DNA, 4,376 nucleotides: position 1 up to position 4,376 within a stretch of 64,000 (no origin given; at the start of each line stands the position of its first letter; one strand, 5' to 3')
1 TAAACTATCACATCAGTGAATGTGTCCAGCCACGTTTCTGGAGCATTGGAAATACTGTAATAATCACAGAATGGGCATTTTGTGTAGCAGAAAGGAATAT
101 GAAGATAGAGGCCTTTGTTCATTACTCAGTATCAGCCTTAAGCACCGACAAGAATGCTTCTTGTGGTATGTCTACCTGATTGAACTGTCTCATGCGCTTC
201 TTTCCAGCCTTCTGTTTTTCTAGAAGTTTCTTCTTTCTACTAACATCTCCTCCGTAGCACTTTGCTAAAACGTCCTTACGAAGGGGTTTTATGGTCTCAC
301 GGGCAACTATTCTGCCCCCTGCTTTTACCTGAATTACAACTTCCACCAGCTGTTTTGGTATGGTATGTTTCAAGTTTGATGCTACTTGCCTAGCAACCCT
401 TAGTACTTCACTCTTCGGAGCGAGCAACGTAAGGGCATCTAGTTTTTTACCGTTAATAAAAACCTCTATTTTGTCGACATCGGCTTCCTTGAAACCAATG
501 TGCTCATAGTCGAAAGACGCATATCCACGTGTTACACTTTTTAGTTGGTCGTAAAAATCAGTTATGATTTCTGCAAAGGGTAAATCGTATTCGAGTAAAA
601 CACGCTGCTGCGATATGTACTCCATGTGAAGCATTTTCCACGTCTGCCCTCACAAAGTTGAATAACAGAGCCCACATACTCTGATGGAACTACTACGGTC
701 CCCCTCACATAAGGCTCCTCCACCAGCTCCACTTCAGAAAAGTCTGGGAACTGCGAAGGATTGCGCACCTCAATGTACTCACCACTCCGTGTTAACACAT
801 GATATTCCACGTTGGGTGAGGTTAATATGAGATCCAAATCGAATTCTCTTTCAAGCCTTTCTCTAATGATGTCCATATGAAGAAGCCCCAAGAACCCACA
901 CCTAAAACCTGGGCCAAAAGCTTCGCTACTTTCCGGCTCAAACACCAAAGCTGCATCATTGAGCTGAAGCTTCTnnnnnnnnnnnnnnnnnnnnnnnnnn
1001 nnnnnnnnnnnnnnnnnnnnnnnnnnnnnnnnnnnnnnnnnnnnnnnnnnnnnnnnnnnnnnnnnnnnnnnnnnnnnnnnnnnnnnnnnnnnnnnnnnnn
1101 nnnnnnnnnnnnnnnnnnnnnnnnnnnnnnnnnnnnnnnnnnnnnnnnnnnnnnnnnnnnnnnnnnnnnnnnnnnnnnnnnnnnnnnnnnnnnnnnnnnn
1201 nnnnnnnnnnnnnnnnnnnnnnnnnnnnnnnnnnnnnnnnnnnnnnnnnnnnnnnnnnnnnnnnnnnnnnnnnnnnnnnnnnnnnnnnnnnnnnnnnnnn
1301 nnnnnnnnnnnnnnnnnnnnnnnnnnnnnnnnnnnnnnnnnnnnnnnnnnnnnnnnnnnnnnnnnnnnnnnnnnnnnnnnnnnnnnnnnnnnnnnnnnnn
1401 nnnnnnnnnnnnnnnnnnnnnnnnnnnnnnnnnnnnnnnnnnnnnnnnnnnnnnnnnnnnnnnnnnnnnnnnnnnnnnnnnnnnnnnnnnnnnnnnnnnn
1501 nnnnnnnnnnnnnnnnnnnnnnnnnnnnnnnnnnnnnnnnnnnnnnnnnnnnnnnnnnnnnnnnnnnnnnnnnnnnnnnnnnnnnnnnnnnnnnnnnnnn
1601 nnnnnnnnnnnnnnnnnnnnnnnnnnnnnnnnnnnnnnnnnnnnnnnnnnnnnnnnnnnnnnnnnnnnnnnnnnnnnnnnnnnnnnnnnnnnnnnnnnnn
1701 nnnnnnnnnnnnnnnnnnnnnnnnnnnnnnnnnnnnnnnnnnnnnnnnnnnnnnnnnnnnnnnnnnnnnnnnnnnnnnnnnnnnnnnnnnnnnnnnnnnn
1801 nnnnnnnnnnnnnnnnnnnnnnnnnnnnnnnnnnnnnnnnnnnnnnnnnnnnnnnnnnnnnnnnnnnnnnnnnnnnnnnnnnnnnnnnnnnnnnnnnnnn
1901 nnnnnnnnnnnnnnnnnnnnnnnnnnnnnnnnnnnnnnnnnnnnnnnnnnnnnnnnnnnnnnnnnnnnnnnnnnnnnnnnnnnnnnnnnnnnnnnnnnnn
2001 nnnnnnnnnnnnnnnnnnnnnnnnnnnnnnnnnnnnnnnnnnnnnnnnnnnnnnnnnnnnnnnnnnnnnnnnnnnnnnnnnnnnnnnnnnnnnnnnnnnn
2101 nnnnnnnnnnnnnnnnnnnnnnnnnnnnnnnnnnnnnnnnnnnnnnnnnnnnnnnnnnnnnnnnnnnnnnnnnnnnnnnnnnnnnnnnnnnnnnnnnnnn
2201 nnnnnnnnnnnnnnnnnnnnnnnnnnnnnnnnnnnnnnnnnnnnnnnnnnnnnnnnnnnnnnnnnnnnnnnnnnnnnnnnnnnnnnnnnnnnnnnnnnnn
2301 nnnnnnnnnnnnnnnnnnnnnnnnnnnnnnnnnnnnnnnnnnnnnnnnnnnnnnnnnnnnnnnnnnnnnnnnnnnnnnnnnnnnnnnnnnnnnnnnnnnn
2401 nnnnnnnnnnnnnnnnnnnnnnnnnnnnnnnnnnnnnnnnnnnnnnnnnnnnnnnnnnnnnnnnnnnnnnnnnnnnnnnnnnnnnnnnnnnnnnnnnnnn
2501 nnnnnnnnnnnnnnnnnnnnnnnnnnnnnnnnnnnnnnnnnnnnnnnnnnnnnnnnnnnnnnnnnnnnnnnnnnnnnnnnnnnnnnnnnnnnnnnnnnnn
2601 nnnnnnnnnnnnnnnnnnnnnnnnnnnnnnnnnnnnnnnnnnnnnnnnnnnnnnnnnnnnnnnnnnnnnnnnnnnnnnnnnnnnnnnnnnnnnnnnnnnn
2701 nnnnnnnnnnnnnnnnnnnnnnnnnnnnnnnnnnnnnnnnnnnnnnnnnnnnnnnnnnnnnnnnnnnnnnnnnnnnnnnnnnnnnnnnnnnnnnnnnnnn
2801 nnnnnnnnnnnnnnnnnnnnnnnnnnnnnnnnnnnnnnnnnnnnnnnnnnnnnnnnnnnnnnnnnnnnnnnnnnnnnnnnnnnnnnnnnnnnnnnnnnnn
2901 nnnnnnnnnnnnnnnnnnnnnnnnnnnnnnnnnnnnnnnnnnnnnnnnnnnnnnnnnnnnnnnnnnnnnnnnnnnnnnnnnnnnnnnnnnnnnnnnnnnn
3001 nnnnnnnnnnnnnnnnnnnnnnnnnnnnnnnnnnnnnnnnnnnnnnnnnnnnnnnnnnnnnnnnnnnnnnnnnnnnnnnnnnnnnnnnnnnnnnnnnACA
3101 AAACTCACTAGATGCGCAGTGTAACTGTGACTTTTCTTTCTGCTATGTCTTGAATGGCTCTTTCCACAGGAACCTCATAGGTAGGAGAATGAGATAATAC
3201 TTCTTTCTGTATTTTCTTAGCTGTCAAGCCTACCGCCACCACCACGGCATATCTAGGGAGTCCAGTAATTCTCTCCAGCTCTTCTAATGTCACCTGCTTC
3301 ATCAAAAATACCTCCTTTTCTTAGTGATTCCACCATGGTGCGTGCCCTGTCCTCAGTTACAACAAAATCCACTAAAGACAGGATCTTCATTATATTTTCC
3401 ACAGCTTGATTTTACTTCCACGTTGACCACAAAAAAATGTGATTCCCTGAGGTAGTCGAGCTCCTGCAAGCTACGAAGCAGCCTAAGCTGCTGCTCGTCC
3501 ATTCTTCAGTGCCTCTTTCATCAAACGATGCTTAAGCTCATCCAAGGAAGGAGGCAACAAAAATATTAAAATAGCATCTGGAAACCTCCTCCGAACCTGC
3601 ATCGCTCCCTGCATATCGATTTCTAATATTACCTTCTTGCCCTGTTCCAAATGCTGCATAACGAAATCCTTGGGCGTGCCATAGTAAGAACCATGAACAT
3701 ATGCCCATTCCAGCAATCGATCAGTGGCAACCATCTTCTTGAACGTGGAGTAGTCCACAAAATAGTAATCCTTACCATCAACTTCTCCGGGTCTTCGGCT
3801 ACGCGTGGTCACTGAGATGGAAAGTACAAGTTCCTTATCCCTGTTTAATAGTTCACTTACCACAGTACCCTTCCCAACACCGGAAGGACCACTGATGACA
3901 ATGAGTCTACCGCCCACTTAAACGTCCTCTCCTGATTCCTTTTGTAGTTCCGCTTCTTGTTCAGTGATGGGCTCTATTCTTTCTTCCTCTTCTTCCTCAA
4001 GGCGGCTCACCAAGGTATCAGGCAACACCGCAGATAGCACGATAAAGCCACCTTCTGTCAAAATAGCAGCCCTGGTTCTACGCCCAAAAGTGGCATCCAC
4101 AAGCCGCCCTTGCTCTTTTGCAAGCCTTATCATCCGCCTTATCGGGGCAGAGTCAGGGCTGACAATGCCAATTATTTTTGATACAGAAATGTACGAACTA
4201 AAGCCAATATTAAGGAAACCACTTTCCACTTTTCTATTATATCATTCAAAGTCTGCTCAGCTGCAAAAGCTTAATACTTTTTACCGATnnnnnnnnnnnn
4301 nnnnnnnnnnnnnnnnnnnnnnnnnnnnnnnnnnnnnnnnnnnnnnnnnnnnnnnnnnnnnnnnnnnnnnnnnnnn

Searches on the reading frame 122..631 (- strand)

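Call 27: search_protein_families(library=pfam, proteins=[window:122-631:-], max_evalue=0.001)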
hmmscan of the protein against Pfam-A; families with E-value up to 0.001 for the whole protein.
window:122-631:- (169 aa): 2 families
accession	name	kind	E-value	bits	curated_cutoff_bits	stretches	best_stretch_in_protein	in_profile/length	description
PF06421.17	LepA_C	-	7.3e-43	145.5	29.7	1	59-165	1-107/107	GTP-binding protein LepA C-terminus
PF00679.30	EFG_C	-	4.7e-11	43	27.9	1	2-55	34-86/89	Elongation factor G C-terminus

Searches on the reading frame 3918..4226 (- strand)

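Call 27: search_protein_families(library=pfam, proteins=[window:3918-4226:-], max_evalue=0.001)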
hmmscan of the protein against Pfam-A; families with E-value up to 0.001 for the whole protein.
window:3918-4226:- (102 aa): 1 family
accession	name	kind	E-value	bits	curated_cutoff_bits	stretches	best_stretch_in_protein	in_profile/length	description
PF04025.18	RemA-like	-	3.1e-27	94.9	26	1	4-76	1-73/73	Extracellular matrix regulatory protein A-like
